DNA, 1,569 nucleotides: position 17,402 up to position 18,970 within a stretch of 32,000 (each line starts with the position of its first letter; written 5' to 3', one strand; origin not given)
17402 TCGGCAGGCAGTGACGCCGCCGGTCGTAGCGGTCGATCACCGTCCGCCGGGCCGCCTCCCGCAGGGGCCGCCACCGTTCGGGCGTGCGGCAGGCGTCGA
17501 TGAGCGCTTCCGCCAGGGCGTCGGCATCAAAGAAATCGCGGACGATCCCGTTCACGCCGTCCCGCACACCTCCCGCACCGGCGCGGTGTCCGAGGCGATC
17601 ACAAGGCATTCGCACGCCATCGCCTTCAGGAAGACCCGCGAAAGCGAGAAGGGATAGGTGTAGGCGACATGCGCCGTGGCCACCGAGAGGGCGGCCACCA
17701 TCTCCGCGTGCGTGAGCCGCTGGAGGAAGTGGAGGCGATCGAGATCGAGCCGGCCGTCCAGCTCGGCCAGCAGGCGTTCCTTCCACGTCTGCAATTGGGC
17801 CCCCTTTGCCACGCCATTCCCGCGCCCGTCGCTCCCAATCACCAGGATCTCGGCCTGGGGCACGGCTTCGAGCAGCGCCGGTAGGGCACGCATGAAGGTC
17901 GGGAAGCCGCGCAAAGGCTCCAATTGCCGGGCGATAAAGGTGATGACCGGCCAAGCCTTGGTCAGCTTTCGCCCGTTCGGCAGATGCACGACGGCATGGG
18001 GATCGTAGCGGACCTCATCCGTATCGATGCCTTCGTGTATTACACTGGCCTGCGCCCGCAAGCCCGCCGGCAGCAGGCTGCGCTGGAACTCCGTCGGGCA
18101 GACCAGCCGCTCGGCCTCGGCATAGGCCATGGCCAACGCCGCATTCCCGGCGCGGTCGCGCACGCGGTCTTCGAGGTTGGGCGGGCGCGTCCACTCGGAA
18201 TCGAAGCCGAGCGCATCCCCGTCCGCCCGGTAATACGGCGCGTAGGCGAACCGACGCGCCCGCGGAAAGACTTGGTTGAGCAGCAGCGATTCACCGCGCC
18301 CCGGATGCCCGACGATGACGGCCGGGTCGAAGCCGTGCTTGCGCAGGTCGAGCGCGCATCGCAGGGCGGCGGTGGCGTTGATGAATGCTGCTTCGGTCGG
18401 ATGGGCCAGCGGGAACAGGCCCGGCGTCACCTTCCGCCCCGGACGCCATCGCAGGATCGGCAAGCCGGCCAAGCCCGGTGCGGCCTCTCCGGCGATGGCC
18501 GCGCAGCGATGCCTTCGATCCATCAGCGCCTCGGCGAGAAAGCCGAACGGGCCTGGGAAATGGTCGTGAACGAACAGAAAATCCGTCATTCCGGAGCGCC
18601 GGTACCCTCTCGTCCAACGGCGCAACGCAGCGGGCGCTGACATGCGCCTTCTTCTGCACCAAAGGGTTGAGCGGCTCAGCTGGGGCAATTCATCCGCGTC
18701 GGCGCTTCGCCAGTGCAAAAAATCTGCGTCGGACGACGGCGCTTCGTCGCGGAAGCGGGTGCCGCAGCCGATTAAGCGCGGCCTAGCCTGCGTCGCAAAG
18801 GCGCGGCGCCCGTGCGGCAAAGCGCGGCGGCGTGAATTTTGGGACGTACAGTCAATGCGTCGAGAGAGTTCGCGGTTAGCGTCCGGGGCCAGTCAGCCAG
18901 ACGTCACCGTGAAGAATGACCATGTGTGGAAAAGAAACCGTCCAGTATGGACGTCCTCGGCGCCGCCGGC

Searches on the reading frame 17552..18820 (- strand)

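Call 3: search_protein_families(library=pfam, proteins=[window:17552-18820:-], max_evalue=0.01)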
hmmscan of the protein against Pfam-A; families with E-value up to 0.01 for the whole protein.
window:17552-18820:- (422 aa): 4 families
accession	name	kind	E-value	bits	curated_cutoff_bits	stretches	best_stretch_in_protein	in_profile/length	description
PF12000.14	Glyco_trans_4_3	-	1.5e-37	129.4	25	1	103-269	2-167/168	Glycosyl transferase family 4 group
PF13692.12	Glyco_trans_1_4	-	1e-08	36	27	1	291-419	2-115/142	Glycosyl transferases group 1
PF00534.26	Glycos_transf_1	-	3.6e-06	27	26.4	1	293-419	17-131/172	Glycosyl transferases group 1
PF13439.12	Glyco_transf_4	-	4.8e-06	27.1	28.5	0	217-269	115-170/170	Glycosyltransferase Family 4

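Call 4: search_protein_families(library=ncbifam, proteins=[window:17552-18820:-], max_evalue=0.01)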
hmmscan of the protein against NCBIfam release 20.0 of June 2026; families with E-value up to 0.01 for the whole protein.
window:17552-18820:- (422 aa): 5 families
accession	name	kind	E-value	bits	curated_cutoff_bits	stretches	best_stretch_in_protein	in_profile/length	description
NF041876.1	EPS_EpsE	equivalog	6.2e-06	25.7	400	1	251-418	181-333/389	exopolysaccharide biosynthesis GT4 family glycosyltransferase EpsE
TIGR03449.1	mycothiol_MshA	equivalog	1.4e-05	24.2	462.5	1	255-412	187-335/406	D-inositol-3-phosphate glycosyltransferase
TIGR02149.1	glgA_Coryne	subfamily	8.5e-05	21.8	302.4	1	257-419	170-322/391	glycogen synthase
TIGR04047.1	MSMEG_0565_glyc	hypoth_equivalog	0.00037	19.7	259.85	1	231-418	134-314/373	MSMEG_0565 family glycosyltransferase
TIGR04063.1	stp3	hypoth_equivalog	0.0021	17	442.05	1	246-417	169-331/397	TIGR04063 family PEP-CTERM/XrtA system glycosyltransferase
